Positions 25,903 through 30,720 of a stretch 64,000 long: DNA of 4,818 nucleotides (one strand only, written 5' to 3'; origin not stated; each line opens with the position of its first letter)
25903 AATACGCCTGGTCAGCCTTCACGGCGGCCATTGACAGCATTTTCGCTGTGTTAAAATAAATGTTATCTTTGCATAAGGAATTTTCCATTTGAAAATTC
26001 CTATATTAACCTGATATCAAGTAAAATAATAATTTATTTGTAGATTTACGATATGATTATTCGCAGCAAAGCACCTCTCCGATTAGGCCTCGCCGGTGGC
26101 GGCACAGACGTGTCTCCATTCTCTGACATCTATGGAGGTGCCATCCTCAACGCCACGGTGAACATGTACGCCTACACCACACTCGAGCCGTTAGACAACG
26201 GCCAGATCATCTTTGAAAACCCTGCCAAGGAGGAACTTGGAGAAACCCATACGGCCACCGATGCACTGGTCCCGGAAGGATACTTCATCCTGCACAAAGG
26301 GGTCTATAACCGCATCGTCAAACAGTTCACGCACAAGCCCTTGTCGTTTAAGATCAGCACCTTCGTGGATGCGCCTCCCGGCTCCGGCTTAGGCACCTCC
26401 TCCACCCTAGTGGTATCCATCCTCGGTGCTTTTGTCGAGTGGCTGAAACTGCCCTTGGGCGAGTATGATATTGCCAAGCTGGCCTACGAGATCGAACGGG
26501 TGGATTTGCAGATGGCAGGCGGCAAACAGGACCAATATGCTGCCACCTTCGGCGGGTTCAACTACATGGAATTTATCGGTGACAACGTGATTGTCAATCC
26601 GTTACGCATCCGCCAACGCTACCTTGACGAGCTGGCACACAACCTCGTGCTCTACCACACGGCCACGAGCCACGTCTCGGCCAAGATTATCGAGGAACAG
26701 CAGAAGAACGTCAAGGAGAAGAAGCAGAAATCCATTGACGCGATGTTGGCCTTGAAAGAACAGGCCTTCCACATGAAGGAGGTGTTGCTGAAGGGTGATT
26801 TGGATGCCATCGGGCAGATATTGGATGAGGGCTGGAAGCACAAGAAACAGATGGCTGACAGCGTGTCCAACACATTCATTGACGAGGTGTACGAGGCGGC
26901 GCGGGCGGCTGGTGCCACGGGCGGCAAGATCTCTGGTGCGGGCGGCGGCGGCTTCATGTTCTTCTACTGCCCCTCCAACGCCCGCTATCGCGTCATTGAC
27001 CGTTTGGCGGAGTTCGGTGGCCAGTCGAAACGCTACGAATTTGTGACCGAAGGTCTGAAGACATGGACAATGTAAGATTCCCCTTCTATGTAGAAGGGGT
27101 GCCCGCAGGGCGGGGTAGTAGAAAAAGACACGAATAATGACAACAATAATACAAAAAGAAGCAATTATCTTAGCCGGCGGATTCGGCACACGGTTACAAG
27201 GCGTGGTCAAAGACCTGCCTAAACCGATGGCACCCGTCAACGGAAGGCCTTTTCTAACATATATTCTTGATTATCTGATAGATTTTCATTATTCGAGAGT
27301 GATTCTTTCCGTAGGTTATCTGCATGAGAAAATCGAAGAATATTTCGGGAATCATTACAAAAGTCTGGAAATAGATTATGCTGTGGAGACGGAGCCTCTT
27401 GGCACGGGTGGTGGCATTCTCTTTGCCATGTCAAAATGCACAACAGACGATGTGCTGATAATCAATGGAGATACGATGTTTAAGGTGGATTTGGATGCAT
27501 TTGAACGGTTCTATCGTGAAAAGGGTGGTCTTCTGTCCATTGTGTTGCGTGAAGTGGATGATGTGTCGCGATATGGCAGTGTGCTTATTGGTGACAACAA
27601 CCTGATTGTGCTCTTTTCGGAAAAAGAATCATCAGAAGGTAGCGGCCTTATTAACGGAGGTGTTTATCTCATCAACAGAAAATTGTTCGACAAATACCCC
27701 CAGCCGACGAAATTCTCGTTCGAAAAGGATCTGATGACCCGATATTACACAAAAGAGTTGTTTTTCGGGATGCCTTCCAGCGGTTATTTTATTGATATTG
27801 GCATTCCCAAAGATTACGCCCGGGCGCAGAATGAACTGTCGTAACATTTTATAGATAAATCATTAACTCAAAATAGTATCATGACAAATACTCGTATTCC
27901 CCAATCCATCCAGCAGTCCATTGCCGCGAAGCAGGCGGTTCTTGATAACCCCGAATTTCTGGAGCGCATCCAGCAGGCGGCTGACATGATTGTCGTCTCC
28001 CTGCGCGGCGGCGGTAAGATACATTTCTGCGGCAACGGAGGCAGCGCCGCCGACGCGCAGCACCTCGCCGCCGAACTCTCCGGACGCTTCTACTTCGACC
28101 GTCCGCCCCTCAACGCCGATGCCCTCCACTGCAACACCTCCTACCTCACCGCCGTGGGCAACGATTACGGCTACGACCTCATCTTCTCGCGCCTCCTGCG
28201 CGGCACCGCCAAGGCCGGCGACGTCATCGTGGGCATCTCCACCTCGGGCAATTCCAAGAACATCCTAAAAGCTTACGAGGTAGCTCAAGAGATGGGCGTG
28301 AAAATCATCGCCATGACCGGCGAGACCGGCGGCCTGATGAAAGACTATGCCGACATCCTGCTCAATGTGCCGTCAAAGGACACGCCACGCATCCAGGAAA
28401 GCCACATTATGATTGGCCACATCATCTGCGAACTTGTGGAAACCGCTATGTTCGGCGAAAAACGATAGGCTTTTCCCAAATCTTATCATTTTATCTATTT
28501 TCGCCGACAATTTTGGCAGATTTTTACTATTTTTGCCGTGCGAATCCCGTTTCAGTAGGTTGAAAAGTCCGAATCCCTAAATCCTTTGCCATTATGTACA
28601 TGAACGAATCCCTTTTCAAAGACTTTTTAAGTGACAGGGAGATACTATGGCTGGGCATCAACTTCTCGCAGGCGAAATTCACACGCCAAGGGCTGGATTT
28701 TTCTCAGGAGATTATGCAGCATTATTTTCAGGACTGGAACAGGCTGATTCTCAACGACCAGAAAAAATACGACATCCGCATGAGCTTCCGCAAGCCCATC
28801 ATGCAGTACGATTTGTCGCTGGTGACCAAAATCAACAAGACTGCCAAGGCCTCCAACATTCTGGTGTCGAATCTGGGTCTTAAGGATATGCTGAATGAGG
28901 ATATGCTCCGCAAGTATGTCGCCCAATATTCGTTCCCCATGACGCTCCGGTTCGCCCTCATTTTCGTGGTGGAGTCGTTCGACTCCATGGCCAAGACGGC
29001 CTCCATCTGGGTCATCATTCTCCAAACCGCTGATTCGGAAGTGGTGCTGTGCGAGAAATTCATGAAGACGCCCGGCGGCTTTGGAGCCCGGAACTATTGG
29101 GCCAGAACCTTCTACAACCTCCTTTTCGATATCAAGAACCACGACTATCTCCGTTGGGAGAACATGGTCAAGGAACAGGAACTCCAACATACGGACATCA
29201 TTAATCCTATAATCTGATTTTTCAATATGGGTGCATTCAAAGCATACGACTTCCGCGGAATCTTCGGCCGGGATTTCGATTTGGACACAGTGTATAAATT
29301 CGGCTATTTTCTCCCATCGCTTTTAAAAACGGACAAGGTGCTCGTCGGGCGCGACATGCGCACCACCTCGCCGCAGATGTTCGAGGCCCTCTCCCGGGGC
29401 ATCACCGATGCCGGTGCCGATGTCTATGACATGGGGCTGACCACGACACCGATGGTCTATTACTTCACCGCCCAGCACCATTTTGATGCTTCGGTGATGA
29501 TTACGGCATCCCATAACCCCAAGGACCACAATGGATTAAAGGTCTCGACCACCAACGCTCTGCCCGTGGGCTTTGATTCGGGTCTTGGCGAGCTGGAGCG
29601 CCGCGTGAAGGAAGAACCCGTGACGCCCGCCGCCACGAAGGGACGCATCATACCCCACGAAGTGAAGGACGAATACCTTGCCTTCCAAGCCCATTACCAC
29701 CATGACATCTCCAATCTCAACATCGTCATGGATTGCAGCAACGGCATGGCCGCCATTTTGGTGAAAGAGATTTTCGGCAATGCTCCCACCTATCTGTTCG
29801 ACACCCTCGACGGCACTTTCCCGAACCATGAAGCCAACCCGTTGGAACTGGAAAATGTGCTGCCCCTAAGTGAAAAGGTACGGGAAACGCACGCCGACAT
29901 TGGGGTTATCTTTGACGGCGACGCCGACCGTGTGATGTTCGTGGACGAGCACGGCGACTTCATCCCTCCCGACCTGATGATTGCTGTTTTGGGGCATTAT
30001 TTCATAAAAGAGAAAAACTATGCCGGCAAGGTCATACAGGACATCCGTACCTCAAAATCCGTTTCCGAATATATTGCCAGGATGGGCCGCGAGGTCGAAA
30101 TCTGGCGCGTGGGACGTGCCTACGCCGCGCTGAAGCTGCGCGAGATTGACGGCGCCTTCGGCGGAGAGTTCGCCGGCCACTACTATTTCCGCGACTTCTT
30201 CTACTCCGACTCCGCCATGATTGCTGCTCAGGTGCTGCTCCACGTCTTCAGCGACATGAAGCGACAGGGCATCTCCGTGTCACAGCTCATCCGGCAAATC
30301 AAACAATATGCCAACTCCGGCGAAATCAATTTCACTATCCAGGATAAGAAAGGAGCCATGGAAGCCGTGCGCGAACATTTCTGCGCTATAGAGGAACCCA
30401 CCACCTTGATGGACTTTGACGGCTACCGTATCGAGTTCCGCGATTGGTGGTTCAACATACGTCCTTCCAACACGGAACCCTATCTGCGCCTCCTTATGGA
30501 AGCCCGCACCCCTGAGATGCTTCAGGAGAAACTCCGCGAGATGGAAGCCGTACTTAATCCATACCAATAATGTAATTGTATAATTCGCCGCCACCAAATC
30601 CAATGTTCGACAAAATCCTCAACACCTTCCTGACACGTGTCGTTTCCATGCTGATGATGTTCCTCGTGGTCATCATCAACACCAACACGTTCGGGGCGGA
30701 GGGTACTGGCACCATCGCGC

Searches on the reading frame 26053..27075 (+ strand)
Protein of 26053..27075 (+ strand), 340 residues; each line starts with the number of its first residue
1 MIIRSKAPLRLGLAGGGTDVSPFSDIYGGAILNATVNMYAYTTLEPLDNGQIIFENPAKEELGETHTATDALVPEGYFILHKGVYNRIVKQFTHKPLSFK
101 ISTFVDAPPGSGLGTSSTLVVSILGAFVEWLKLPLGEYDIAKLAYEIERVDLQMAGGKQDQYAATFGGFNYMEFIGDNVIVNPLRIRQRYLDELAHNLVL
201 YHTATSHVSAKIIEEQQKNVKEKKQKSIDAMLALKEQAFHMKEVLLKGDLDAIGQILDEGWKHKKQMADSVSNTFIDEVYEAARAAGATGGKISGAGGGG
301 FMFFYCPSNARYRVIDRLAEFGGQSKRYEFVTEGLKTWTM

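Call 89: search_protein_families(library=pfam, proteins=[window:26053-27075:+], max_evalue=0.0001)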
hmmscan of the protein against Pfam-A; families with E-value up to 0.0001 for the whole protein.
window:26053-27075:+ (340 aa): 2 families
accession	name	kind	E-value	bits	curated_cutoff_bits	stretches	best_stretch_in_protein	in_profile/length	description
PF00288.32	GHMP_kinases_N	-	8e-17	61.7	22.3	1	82-168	4-87/87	GHMP kinases N terminal domain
PF08544.19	GHMP_kinases_C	-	1.3e-12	48.3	21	1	241-322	1-83/85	GHMP kinases C terminal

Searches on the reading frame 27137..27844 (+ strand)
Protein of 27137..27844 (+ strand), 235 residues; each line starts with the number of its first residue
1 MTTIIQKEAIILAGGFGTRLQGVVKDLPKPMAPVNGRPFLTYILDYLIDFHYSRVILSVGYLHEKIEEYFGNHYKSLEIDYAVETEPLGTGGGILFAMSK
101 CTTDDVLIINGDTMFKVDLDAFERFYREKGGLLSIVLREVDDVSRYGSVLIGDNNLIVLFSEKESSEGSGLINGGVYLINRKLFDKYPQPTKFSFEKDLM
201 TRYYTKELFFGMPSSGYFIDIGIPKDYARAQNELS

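Call 89: search_protein_families(library=pfam, proteins=[window:27137-27844:+], max_evalue=0.0001)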
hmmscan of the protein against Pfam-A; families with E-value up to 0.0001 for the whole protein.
window:27137-27844:+ (235 aa): 2 families
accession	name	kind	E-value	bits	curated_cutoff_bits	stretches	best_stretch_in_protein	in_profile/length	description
PF00483.29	NTP_transferase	-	1.4e-28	100.6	21.2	1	9-234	2-242/245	Nucleotidyl transferase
PF12804.13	NTP_transf_3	-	5.6e-13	49.8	27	1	9-119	1-101/160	MobA-like NTP transferase domain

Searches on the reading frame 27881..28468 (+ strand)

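Call 89: search_protein_families(library=pfam, proteins=[window:27881-28468:+], max_evalue=0.0001)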
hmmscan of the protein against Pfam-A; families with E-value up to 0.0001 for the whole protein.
window:27881-28468:+ (195 aa): 2 families
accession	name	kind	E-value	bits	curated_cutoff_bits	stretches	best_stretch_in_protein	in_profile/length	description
PF13580.11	SIS_2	-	8.4e-29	100.8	27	1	28-147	19-138/138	SIS domain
PF01380.27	SIS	-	8.2e-08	32.6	25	1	110-166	51-107/131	SIS domain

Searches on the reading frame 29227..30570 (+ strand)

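Call 89: search_protein_families(library=pfam, proteins=[window:29227-30570:+], max_evalue=0.0001)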
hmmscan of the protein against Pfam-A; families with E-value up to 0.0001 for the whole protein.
window:29227-30570:+ (447 aa): 4 families
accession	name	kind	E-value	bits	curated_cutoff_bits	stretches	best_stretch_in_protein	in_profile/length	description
PF02878.22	PGM_PMM_I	-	1.9e-31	109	22.5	1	3-116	3-121/138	Phosphoglucomutase/phosphomannomutase, alpha/beta/alpha domain I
PF02879.22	PGM_PMM_II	-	2.5e-17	63.7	29.3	1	162-243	19-103/103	Phosphoglucomutase/phosphomannomutase, alpha/beta/alpha domain II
PF02880.22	PGM_PMM_III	-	1.4e-16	61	20.7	1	248-361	2-115/115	Phosphoglucomutase/phosphomannomutase, alpha/beta/alpha domain III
PF00408.26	PGM_PMM_IV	-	1.5e-08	35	23.1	1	366-434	1-60/68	Phosphoglucomutase/phosphomannomutase, C-terminal domain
